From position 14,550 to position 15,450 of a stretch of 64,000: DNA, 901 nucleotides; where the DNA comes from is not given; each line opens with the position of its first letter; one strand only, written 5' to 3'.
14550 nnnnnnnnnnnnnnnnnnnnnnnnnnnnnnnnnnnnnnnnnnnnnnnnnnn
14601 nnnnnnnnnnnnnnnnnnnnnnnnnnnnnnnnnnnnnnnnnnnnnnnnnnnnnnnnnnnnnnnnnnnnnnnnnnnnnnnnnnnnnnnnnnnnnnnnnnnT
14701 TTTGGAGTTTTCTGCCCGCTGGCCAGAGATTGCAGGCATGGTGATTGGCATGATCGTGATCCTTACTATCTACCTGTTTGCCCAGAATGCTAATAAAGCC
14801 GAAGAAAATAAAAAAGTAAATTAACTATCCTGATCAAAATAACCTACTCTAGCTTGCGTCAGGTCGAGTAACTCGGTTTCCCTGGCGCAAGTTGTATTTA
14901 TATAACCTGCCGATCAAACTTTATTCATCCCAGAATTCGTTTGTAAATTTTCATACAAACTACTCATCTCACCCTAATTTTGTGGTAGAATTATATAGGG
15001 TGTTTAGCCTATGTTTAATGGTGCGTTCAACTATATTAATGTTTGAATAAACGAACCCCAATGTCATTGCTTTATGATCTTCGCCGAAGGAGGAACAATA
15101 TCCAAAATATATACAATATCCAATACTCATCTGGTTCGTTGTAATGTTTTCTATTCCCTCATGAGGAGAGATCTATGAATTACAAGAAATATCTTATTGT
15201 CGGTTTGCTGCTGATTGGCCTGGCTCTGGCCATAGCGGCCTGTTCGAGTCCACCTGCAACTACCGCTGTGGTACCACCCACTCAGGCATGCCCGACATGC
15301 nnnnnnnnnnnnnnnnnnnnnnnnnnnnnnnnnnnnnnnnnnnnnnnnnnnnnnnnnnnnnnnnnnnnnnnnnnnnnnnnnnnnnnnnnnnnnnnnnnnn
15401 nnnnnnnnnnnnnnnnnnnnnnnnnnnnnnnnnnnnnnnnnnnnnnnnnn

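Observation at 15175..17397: Decahaem lipoprotein built from two pentahaem halves, with EF-hand-like loops and a Cys/Pro-rich tether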

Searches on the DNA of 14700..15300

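Call 55: search_rna_families(source=window, start=14700, end=15300, threshold=evalue, max_evalue=1)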
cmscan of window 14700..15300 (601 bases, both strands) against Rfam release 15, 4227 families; matches with E-value up to 1: 1.
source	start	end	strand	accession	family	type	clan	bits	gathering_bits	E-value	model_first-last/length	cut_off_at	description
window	14700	14745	+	RF02477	GlsR9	Gene; snRNA; snoRNA; CD-box;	-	16.9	95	0.68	34-79/79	5'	Small nucleolar RNA GlsR9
